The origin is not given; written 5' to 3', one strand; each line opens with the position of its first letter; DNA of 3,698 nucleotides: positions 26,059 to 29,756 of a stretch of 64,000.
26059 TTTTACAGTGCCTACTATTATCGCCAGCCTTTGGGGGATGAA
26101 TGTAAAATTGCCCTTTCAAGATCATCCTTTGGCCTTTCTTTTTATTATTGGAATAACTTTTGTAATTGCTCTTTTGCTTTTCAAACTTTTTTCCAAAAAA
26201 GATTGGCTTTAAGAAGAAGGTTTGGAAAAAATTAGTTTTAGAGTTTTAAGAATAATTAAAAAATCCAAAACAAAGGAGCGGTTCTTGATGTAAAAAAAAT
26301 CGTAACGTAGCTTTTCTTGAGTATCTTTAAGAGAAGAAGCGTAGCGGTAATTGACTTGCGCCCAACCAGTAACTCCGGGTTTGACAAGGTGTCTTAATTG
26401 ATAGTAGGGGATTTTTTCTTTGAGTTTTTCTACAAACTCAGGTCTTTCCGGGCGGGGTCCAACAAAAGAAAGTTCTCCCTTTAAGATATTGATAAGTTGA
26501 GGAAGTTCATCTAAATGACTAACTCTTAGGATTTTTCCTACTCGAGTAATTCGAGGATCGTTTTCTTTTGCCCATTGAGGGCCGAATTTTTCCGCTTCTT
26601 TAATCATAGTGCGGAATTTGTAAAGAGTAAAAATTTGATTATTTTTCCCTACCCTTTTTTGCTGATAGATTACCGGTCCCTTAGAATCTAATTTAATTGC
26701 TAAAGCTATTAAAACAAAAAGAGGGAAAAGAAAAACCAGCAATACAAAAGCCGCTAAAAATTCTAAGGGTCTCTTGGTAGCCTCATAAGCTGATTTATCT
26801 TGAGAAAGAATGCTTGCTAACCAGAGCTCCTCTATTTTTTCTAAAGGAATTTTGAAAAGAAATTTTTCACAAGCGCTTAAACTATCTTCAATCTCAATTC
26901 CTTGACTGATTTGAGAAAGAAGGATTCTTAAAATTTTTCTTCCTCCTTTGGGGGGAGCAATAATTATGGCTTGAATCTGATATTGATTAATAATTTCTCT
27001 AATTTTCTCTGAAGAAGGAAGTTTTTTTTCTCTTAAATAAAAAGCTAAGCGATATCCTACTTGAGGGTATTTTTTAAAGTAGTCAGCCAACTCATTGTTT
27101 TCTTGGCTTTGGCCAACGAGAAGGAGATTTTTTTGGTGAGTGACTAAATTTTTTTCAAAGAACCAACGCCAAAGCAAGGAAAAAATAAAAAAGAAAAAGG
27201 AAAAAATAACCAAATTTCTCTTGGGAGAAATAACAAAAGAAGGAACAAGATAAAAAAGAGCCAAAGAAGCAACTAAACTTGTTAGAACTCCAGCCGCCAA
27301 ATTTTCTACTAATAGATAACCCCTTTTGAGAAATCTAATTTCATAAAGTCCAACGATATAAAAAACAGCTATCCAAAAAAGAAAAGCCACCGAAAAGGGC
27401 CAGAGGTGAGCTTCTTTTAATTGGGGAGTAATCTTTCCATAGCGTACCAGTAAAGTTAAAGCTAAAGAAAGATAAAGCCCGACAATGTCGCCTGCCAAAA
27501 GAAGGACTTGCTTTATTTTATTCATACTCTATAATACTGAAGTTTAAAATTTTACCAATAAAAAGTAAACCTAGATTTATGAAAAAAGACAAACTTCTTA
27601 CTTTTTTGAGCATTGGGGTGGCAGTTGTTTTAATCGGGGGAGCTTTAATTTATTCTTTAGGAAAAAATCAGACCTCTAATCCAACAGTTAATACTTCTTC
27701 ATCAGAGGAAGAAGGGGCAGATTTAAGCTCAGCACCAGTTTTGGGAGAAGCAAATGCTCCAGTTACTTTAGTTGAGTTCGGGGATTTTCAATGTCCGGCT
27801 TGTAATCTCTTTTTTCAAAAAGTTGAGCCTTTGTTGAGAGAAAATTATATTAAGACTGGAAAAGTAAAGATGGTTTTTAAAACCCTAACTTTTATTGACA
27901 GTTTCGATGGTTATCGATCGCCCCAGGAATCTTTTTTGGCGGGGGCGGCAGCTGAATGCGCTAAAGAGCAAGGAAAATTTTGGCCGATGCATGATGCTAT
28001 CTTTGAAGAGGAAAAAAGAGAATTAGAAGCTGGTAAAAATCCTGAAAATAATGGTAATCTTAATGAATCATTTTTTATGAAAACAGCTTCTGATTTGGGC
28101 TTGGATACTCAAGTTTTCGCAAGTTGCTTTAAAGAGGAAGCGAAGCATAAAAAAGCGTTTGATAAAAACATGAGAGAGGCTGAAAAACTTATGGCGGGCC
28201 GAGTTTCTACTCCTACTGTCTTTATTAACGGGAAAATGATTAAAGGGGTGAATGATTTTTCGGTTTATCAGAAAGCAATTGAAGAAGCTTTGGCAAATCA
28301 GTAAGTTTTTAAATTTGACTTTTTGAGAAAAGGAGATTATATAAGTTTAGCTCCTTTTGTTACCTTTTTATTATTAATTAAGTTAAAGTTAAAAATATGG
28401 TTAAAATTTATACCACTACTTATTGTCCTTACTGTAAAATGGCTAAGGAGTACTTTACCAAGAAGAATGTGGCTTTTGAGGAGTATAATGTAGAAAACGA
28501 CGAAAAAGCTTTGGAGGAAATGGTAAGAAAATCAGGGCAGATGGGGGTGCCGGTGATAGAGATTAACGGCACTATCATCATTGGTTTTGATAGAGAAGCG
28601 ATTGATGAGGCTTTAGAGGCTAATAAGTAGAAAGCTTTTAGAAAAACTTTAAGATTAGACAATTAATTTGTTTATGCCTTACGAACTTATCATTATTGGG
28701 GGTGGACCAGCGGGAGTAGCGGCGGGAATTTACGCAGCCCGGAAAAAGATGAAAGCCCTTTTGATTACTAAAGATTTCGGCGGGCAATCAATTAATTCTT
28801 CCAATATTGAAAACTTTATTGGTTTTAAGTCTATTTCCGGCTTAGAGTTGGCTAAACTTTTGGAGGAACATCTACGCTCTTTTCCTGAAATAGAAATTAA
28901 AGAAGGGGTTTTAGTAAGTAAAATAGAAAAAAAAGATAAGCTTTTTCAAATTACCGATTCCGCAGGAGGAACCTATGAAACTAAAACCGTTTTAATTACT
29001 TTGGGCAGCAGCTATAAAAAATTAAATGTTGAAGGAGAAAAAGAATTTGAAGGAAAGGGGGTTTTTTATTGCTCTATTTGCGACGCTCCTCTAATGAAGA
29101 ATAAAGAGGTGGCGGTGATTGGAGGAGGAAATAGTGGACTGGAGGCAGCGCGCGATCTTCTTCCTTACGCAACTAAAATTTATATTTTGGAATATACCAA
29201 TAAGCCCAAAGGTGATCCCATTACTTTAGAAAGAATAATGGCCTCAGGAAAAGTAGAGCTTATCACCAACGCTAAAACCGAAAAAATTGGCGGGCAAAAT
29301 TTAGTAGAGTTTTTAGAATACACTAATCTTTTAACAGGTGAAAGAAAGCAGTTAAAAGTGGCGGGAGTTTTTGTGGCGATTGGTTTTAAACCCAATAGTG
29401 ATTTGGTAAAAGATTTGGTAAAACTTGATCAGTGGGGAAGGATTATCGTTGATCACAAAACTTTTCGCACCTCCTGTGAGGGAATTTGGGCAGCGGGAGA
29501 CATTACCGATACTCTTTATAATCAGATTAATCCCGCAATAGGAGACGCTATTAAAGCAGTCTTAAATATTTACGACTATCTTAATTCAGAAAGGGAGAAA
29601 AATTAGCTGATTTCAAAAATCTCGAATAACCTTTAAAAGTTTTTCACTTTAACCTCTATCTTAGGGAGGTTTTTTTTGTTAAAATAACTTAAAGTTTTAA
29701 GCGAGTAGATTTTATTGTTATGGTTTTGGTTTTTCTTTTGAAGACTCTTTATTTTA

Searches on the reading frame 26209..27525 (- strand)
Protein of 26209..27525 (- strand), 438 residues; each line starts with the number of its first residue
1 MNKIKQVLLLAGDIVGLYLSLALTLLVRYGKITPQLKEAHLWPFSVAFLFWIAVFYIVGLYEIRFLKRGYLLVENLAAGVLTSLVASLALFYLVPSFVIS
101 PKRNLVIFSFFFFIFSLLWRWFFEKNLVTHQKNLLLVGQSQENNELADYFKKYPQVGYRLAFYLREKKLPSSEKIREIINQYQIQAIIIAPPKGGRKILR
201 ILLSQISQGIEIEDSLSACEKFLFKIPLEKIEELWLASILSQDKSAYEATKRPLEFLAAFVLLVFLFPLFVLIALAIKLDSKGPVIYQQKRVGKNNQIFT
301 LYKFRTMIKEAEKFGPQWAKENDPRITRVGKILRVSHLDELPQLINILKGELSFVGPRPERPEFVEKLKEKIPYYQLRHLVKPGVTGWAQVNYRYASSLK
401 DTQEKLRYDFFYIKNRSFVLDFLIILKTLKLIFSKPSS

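Call 61: search_protein_families(library=pfam, proteins=[window:26209-27525:-], max_evalue=0.0001)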
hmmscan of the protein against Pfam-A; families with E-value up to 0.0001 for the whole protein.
window:26209-27525:- (438 aa): 1 family
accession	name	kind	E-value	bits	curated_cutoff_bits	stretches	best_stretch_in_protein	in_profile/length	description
PF02397.22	Bac_transf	-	5.3e-69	231.8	27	1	251-433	1-178/179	Bacterial sugar transferase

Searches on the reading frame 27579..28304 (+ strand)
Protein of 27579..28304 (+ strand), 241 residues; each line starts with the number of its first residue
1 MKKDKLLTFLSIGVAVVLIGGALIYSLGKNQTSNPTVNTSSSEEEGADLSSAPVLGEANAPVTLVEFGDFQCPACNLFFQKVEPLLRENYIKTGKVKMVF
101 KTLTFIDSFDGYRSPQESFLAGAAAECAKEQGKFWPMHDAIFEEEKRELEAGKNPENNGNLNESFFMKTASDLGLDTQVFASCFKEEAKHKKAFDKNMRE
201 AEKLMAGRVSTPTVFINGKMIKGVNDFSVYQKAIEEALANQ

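Call 61: search_protein_families(library=pfam, proteins=[window:27579-28304:+], max_evalue=0.0001)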
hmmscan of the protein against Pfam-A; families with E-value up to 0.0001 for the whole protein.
window:27579-28304:+ (241 aa): 2 families
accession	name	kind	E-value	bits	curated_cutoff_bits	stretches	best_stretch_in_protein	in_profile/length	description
PF13462.12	Thioredoxin_4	-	2.7e-30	106.2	23.2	1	53-235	6-164/165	Thioredoxin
PF01323.26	DSBA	-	3.9e-12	46.8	25.6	1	63-234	1-190/191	DSBA-like thioredoxin domain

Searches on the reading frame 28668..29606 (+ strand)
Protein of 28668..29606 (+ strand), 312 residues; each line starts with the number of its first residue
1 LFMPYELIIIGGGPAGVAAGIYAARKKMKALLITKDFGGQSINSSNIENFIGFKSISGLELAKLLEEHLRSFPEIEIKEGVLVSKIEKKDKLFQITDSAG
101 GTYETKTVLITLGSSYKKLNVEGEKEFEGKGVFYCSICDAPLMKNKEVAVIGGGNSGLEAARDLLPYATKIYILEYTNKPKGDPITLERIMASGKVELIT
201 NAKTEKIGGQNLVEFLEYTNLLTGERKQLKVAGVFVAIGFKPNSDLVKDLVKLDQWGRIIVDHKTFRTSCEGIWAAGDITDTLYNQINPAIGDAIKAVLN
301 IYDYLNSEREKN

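Call 61: search_protein_families(library=pfam, proteins=[window:28668-29606:+], max_evalue=0.0001)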
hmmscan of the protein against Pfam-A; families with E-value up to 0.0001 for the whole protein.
window:28668-29606:+ (312 aa): 9 families
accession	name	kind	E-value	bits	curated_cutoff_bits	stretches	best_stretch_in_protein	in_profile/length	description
PF07992.20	Pyr_redox_2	-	2.4e-45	155.6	26.1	1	6-293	2-290/291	Pyridine nucleotide-disulphide oxidoreductase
PF13738.12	Pyr_redox_3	-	4.6e-29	102.1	30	1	55-277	77-305/305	Pyridine nucleotide-disulphide oxidoreductase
PF00070.33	Pyr_redox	-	8.7e-10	39.4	22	1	148-210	2-69/82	Pyridine nucleotide-disulphide oxidoreductase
PF01134.28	GIDA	-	1.2e-09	38.2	22.1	0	7-37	2-32/391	Glucose inhibited division protein A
PF03486.20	HI0933_like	-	1.2e-08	35.1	50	0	6-35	2-31/244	HI0933-like protein Rossmann domain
PF00890.30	FAD_binding_2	-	1.4e-07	31.6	20.4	0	7-44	2-41/414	FAD binding domain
PF12831.13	FAD_oxidored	-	1.7e-06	28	27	0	7-36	2-31/416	FAD dependent oxidoreductase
PF01266.30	DAO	-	2.5e-06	27.7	27.9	0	7-46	2-44/353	FAD dependent oxidoreductase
PF01946.23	Thi4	-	9.1e-06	25.5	26.2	0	3-36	16-50/235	Thi4 family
